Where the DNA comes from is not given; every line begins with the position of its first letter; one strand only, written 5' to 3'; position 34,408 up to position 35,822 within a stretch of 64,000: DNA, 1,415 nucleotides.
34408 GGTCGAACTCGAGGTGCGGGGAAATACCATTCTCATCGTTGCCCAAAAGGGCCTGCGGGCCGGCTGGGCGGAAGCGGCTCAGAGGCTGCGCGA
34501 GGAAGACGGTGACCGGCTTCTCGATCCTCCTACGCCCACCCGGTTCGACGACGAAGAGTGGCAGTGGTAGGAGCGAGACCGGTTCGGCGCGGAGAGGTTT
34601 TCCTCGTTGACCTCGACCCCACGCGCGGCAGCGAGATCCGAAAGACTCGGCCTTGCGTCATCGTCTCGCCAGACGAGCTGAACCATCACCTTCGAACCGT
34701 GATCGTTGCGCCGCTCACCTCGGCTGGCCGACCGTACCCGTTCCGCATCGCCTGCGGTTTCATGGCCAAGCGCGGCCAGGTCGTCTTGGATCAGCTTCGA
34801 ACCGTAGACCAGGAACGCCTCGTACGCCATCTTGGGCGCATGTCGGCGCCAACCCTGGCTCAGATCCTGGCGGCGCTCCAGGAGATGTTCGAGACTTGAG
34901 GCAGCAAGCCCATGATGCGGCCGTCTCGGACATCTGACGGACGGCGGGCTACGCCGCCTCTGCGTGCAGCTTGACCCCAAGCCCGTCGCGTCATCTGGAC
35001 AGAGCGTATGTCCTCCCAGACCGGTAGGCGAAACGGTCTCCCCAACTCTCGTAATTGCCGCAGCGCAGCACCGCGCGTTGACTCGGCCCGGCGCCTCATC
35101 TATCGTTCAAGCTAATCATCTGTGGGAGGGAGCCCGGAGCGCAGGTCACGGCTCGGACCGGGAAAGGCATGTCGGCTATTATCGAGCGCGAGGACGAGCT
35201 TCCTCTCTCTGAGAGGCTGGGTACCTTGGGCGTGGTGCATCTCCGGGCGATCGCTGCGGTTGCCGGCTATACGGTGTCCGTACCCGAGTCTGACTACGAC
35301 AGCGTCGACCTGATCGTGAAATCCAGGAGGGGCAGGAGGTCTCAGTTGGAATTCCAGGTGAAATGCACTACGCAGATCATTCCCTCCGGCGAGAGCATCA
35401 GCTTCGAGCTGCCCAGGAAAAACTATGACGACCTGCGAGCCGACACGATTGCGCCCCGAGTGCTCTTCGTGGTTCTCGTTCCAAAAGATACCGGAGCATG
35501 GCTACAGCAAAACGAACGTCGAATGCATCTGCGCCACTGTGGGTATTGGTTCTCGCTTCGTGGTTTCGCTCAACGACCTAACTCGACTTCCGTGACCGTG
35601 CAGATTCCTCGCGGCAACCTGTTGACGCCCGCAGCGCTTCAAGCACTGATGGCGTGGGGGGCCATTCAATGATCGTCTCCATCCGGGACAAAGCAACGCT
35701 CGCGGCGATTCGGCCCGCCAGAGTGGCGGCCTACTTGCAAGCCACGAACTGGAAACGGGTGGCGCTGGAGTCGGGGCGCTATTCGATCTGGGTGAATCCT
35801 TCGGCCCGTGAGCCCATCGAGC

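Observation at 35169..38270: Candidate undescribed three-gene defence operon: DUF4365-like nuclease-fold protein, 399-aa unknown protein and SIR2-like NADase-type protein, on a lower-GC island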

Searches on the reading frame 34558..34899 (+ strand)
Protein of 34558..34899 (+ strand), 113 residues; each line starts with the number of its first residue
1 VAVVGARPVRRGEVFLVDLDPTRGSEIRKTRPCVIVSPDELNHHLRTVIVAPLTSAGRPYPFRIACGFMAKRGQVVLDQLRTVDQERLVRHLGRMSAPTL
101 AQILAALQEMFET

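Call 3: search_protein_families(library=pfam, proteins=[window:34558-34899:+], max_evalue=0.1)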
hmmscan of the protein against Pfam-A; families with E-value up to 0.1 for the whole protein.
window:34558-34899:+ (113 aa): 1 family
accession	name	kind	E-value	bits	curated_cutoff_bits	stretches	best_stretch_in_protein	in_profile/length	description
PF02452.23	PemK_toxin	-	5.2e-31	107.5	23.1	1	10-111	1-109/109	PemK-like, MazF-like toxin of type II toxin-antitoxin system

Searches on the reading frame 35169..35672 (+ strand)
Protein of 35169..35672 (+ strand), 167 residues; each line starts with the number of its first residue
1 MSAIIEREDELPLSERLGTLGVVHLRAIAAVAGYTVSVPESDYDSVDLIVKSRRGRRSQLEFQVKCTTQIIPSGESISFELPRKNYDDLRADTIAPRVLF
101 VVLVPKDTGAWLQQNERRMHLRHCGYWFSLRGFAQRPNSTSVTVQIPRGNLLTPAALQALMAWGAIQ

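Call 3: search_protein_families(library=pfam, proteins=[window:35169-35672:+], max_evalue=0.1)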
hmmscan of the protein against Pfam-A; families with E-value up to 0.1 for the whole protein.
window:35169-35672:+ (167 aa): 2 families
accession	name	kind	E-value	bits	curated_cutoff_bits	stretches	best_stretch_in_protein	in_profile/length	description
PF14280.11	DUF4365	-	5e-19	69.2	24.3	1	20-161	3-136/139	Domain of unknown function (DUF4365)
PF11645.14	PDDEXK_5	-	0.0036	17.7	26.1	1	19-88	8-73/138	PD-(D/E)XK endonuclease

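Call 4: search_protein_families(library=padloc, proteins=[window:35169-35672:+], max_evalue=0.1)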
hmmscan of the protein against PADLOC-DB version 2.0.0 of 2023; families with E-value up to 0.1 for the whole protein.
window:35169-35672:+ (167 aa): 25 families
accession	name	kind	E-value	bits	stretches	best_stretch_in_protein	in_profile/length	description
PDLC04297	PDC-M02A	-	3.9e-48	161.4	1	22-162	12-157/165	-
PDLC04278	PDC-M02A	-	5e-48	161.3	1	18-162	10-159/167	-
PDLC04277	PDC-M02A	-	6.6e-35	118.6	1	18-162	9-161/169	-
PDLC04295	PDC-M02A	-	1.6e-34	117.3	1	11-161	45-194/203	-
PDLC04291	PDC-M02A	-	2.3e-34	116.9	1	7-162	6-168/176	-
PDLC04282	PDC-M02A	-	5.8e-33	112.1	1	8-161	13-172/182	-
PDLC04290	PDC-M02A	-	1.7e-31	107.2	1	20-162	11-161/170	-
PDLC04276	PDC-M02A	-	1.5e-30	104.2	1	18-162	26-176/184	-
PDLC04292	PDC-M02A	-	1.6e-30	104.2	1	17-162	7-161/169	-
PDLC04284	PDC-M02A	-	2.9e-28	96.7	1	14-162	22-178/188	-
PDLC04293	PDC-M02A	-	1e-27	94.9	1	47-162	2-118/127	-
PDLC04275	PDC-M02A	-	3.7e-26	90.1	1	25-160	17-157/172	-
PDLC04273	PDC-M02A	-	2.2e-25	87.7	1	20-162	13-161/172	-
PDLC04280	PDC-M02A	-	1e-23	81.9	1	8-161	12-172/182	-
PDLC04287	PDC-M02A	-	2e-22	77.9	1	25-162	18-167/182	-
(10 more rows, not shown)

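Call 5: search_protein_families(library=ncbifam, proteins=[window:35169-35672:+], max_evalue=0.1)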
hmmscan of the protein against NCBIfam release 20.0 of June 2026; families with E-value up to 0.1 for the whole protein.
window:35169-35672:+ (167 aa): 0 families

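Call 38: search_solved_structures(query=window:35169-35672:+, max_evalue=1, show_alignments=2)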
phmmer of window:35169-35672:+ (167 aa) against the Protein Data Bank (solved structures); distinct sequences matched with E-value up to 1: 5.
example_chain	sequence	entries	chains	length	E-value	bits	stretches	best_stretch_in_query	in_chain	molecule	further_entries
1mto_A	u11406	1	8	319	0.57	13.3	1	29-74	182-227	6-phosphofructokinase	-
4i4i_A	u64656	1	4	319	0.68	13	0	29-74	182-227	6-phosphofructokinase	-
3pfk_A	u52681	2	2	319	0.69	13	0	30-74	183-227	PHOSPHOFRUCTOKINASE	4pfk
4i36_A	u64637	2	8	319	0.69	13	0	30-74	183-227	6-phosphofructokinase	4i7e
3u39_A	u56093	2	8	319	0.69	13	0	30-74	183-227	6-phosphofructokinase | PHOSPHOFRUCTOKINASE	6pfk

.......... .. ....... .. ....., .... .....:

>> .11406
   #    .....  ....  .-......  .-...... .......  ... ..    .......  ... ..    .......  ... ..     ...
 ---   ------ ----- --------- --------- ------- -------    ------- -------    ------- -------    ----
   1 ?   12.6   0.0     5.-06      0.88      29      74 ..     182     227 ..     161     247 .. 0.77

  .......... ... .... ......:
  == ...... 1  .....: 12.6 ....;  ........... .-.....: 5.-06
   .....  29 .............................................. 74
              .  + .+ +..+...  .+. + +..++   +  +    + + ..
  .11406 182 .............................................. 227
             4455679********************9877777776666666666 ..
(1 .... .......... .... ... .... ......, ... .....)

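Call 43: search_solved_structures(query=A4, max_evalue=1, show_alignments=2)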
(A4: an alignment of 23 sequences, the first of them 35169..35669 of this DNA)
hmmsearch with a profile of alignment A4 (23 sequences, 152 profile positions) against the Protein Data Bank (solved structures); distinct sequences matched with E-value up to 1: 0.
